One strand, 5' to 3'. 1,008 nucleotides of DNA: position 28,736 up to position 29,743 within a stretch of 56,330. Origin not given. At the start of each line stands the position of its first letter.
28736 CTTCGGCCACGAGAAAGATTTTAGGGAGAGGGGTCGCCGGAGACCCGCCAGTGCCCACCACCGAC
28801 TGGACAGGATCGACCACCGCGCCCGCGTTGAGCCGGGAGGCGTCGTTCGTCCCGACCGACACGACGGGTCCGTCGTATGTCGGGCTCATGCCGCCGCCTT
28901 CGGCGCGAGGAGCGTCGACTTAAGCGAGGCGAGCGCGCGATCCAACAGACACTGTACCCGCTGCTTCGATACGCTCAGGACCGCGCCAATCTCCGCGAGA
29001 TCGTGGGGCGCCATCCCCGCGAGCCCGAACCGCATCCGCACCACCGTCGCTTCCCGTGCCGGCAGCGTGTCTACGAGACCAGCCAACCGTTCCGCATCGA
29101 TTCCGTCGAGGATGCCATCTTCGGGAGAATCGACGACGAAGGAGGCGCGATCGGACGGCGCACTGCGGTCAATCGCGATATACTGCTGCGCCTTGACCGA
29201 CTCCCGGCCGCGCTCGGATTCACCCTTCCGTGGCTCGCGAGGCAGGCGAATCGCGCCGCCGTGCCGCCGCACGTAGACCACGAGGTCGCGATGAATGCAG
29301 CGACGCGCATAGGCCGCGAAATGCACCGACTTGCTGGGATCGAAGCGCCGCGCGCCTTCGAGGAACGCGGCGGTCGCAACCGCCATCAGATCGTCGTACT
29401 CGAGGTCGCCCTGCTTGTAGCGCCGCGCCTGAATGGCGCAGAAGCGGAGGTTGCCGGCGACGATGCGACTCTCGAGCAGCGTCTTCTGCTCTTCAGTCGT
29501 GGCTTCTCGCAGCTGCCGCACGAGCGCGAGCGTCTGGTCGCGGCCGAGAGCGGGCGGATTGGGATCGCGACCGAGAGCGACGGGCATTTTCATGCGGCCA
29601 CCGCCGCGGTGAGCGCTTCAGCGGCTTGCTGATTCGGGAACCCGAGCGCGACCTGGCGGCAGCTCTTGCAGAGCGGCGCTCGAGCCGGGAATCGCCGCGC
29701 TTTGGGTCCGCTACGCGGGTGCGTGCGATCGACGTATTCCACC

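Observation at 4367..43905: Recurrent 14-15 nt motif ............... upstream of nearly every operon: candidate phage-specific promoter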

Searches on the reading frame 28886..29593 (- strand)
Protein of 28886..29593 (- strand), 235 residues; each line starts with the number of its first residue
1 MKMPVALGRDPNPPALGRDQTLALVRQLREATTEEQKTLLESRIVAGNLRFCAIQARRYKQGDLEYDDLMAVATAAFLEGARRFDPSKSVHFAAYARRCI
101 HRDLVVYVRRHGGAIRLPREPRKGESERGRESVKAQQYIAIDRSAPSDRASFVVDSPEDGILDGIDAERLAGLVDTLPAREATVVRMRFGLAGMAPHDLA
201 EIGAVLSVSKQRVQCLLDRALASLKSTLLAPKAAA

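Call 7: search_protein_families(library=pfam, proteins=[window:28886-29593:-], max_evalue=0.01)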
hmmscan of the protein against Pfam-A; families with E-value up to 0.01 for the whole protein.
window:28886-29593:- (235 aa): 2 families
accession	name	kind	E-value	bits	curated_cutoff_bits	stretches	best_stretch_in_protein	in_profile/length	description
PF04545.22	Sigma70_r4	-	8.8e-10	38.4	24.1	1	175-225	3-49/50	Sigma-70, region 4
PF04542.20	Sigma70_r2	-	1.5e-09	38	24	1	55-111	12-68/71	Sigma-70 region 2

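Call 8: search_protein_families(library=phrogs, proteins=[window:28886-29593:-], max_evalue=0.001)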
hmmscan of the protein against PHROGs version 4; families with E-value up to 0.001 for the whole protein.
window:28886-29593:- (235 aa): 3 families
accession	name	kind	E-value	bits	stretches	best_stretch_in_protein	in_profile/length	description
phrog_351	-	transcription regulation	5.3e-23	82.5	1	42-227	506-725/928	RNA polymerase sigma factor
phrog_1740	-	transcription regulation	0.0001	22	1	63-228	80-216/567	RNA polymerase sigma factor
phrog_36098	-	transcription regulation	0.0004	21.1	1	53-123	31-108/223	RNA polymerase sigma factor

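Call 10: find_related_loci(query=window:28886-29593:-, collection=viral_contigs, flank=10000)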
Query window:28886-29593:- (235 aa) in viral_contigs; peptide patterns used: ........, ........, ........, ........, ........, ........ (x = any residue, [..] = any of these).
8 stretches matched a pattern, but none encodes a relative of the query by tblastn (E <= 1e-3).

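Call 12: find_homologous_proteins(query=window:28886-29593:-)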
Query window:28886-29593:- (235 aa): 46 proteins with E <= 0.001 among 4509 candidates.
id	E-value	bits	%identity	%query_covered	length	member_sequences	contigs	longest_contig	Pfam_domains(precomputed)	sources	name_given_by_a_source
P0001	9.2e-146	501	100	100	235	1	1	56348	PF04545.23,PF04542.21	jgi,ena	-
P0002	6.1e-81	289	83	71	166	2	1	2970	PF04545.23,PF04542.21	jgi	jgi:RNA polymerase sigma factor (sigma-70 family)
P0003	5.6e-71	257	57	95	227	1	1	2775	PF04545.23,PF04542.21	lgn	-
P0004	1.0e-70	256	57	95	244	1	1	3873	PF04545.23,PF04542.21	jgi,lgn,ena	-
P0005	2.1e-69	252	55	95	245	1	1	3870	PF04545.23,PF04542.21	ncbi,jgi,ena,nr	ncbi:MAG TPA: sigma-70 family RNA polymerase sigma factor [Gemmatimonadales bacterium]|nr:sigma-70 f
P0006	6.7e-68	247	55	92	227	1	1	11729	PF04545.23,PF04542.21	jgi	jgi:RNA polymerase sigma factor (sigma-70 family)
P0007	5.1e-67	244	51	95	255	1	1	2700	PF04545.23,PF04542.21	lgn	-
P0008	5.2e-67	244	52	92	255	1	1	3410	PF04545.23,PF04542.21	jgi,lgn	jgi:RNA polymerase sigma factor (sigma-70 family)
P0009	3.7e-66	241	55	95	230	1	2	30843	PF04545.23,PF04542.21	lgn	-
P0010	3.8e-64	234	55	92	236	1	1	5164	PF04545.23,PF04542.21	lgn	-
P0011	5.2e-64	234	52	92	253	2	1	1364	PF04545.23,PF04542.21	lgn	-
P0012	6.5e-64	234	51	93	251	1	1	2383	PF04545.23,PF04542.21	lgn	-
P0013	7.3e-60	220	50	94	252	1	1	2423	PF04545.23,PF04542.21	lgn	-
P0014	1.1e-41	161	47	92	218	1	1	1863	PF04545.23,PF04542.21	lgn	-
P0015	3.5e-15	74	29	90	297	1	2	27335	PF04545.23,PF00140.26,PF04542.21,PF04539.23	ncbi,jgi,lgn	jgi:RNA polymerase primary sigma factor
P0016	7.1e-12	64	31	77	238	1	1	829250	PF04545.23,PF04542.21,PF08281.19,PF04539.23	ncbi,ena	-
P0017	1.7e-11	62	28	90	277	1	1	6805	PF04545.23,PF00140.26,PF04542.21,PF04539.23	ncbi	ncbi:MAG: sigma-70 family RNA polymerase sigma factor [Gemmatimonadota bacterium]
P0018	1.1e-9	56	28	77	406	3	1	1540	PF04545.23,PF00140.26,PF04542.21,PF04539.23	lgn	-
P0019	2.6e-9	55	26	77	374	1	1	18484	PF04545.23,PF00140.26,PF04542.21,PF04539.23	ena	-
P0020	3.6e-9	55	29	92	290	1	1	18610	PF04545.23,PF04542.21,PF04539.23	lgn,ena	-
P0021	4.6e-9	54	25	86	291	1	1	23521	PF04545.23,PF00140.26,PF04542.21,PF04539.23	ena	-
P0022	4.8e-9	54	26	82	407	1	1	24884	PF04545.23,PF00140.26,PF03979.20,PF04542.21,PF04539.23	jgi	-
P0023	1.3e-7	50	26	83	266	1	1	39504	PF04545.23,PF04542.21,PF08281.19,PF04539.23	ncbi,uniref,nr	ncbi:sigma-70 family RNA polymerase sigma factor [Jiangella rhizosphaerae]|uniref:Sigma-70 family RN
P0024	5.0e-7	48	24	77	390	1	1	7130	PF04545.23,PF00140.26,PF03979.20,PF04542.21,PF04539.23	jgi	jgi:RNA polymerase primary sigma factor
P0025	2.6e-6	45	24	79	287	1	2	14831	PF04545.23,PF04542.21,PF04539.23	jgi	jgi:RNA polymerase primary sigma factor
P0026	7.0e-6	44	21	73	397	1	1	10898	PF04545.23,PF00140.26,PF03979.20,PF04542.21,PF04539.23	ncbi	-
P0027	1.2e-5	43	28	78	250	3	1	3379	PF04545.23,PF04542.21,PF08281.19,PF04539.23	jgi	jgi:RNA polymerase sigma factor for flagellar operon FliA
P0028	2.3e-5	42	28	79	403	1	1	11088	PF04545.23,PF04542.21,PF05534.19,PF04539.23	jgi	jgi:RNA polymerase sigma-B factor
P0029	5.1e-5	41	21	78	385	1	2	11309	PF04545.23,PF00140.26,PF03979.20,PF04542.21,PF04539.23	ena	-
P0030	5.2e-5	41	22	74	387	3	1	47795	PF04545.23,PF00140.26,PF03979.20,PF04542.21,PF04539.23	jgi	jgi:RNA polymerase primary sigma factor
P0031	6.0e-5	41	23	77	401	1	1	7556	PF04545.23,PF04542.21,PF04539.23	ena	-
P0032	7.3e-5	41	19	78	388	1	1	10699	PF04545.23,PF00140.26,PF03979.20,PF04542.21,PF04539.23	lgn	-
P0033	7.7e-5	41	22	74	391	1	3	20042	PF04545.23,PF00140.26,PF03979.20,PF04542.21,PF04539.23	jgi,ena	jgi:RNA polymerase primary sigma factor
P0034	7.8e-5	41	20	76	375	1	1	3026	PF04545.23,PF00140.26,PF03979.20,PF04542.21,PF04539.23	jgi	jgi:RNA polymerase primary sigma factor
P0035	7.8e-5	41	20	76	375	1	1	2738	PF04545.23,PF00140.26,PF03979.20,PF04542.21,PF04539.23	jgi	jgi:RNA polymerase primary sigma factor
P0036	8.8e-5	40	20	76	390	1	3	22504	PF04545.23,PF00140.26,PF03979.20,PF04542.21,PF04539.23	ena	-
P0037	8.9e-5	40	20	76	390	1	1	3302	PF04545.23,PF00140.26,PF03979.20,PF04542.21,PF04539.23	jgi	-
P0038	8.9e-5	40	20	76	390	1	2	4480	PF04545.23,PF00140.26,PF03979.20,PF04542.21,PF04539.23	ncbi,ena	-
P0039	8.9e-5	40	20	76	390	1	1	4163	PF04545.23,PF00140.26,PF03979.20,PF04542.21,PF04539.23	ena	-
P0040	9.0e-5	40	20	76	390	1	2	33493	PF04545.23,PF00140.26,PF03979.20,PF04542.21,PF04539.23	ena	-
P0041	1.1e-4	40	24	83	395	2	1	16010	PF04545.23,PF00140.26,PF03979.20,PF04542.21,PF04539.23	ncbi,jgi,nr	ncbi:MAG: sigma-70 family RNA polymerase sigma factor [Anaerolineae bacterium]|jgi:RNA polymerase pr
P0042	1.4e-4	40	24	77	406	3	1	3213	PF04545.23,PF04542.21,PF04539.23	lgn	-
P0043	1.4e-4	40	22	74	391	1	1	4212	PF04545.23,PF00140.26,PF04542.21,PF04539.23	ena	-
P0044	2.7e-4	39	22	74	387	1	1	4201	PF04545.23,PF00140.26,PF03979.20,PF04542.21,PF04539.23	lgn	-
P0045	3.2e-4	39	23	83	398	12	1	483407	PF04545.23,PF00140.26,PF03979.20,PF04542.21,PF04539.23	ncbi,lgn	-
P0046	5.0e-4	38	42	27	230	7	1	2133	PF04545.23,PF04542.21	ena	-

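Call 13: find_encoding_contigs(protein=P0009, flank=10000, max_places=3)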
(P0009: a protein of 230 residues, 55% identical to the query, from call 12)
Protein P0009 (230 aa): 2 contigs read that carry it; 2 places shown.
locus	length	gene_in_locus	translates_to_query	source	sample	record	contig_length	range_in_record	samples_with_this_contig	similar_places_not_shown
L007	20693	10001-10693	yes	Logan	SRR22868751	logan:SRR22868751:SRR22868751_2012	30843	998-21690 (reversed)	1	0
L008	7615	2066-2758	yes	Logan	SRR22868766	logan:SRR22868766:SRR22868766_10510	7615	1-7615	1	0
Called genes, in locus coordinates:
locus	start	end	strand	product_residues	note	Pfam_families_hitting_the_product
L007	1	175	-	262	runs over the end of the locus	-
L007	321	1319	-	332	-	-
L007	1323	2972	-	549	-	-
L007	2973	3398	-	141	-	PF23140:Gp80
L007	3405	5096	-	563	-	-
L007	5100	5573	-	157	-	-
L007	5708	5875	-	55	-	-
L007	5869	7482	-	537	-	-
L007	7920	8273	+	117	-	-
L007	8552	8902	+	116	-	-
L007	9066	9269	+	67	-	-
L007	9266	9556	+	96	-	-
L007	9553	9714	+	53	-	-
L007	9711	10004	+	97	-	-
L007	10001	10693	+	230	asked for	PF04542:Sigma70_r2, PF04545:Sigma70_r4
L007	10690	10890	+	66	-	-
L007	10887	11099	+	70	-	-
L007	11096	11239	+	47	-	-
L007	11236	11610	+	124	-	-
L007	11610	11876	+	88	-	-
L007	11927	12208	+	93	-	-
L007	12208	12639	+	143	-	PF01464:SLT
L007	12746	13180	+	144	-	-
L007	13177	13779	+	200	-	-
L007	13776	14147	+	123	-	-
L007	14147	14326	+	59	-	-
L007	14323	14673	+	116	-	-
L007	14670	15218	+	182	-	PF06941:NT5C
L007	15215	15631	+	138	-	PF18909:dGTP_diPhyd_N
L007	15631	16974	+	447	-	-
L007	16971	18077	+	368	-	PF00712:DNA_pol3_beta, PF02767:DNA_pol3_beta_2, PF02768:DNA_pol3_beta_3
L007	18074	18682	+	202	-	-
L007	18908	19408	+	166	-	-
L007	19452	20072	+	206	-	-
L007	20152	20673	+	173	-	-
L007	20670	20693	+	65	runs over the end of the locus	PF13560:HTH_31 (weak), PF01381:HTH_3 (weak)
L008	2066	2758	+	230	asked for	PF04542:Sigma70_r2, PF04545:Sigma70_r4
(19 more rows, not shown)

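Call 14: find_encoding_contigs(protein=P0006, flank=10000, max_places=3)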
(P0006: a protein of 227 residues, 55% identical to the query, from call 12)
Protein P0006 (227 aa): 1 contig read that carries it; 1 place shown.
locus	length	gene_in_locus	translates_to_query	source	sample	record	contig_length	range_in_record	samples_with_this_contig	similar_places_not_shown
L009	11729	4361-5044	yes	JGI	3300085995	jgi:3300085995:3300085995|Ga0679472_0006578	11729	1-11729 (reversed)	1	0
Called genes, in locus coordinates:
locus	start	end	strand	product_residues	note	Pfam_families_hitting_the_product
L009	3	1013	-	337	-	?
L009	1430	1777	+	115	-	-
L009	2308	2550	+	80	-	-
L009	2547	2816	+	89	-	-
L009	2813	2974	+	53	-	-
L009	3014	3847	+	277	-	PF01391:Collagen (faint)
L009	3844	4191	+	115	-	-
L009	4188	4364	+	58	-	-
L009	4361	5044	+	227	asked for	PF04542:Sigma70_r2, PF04545:Sigma70_r4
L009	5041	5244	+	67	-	-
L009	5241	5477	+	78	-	-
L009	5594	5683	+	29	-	-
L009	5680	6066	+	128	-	-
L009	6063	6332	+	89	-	-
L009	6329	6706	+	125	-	-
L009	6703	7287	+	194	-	-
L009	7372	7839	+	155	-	-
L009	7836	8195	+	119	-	-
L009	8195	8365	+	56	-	-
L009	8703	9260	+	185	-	-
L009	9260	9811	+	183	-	-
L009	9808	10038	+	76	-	-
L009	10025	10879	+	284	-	-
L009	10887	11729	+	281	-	?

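Call 19: find_related_loci(query=A1, collection=metagenome_contigs, flank=10000)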
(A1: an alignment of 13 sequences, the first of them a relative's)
Query A1 (235 aa) in metagenome_contigs; peptide patterns used: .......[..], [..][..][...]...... (x = any residue, [..] = any of these).
594 stretches matched a pattern; 5 encode a relative of the query (tblastn E <= 1e-3); 5 distinct loci.
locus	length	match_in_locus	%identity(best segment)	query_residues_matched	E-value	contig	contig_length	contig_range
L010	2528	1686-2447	53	3-235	2e-76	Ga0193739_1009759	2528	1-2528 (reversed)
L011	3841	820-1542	57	13-235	3e-75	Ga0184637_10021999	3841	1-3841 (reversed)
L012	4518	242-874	42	16-234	2e-42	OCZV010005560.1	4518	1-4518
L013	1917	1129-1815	38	14-235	8e-31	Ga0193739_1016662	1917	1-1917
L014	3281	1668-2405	25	21-232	5e-13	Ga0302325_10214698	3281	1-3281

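Call 20: find_related_loci(query=A1, collection=viral_contigs, flank=10000)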
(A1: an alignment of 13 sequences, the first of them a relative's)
Query A1 (235 aa) in viral_contigs; peptide patterns used: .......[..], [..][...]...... (x = any residue, [..] = any of these).
82 stretches matched a pattern, but none encodes a relative of the query by tblastn (E <= 1e-3).

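Call 25: find_encoding_contigs(protein=P0001, flank=10000, max_places=1)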
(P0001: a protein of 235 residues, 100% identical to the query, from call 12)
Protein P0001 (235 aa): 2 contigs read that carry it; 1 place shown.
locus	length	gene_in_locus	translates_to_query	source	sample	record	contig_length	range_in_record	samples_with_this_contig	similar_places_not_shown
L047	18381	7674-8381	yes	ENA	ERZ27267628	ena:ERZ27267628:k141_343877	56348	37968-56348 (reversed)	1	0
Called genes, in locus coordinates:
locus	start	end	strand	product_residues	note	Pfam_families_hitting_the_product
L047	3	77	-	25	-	?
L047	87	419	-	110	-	-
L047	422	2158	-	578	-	-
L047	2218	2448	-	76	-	-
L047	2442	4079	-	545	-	-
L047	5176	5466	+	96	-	-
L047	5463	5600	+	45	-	-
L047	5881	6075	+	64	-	-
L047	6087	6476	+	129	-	-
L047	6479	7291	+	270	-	PF24703:DUF7666 (weak)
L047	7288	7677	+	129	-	-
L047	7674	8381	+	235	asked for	PF04542:Sigma70_r2, PF04545:Sigma70_r4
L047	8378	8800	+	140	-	-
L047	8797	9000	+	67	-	-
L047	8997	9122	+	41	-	-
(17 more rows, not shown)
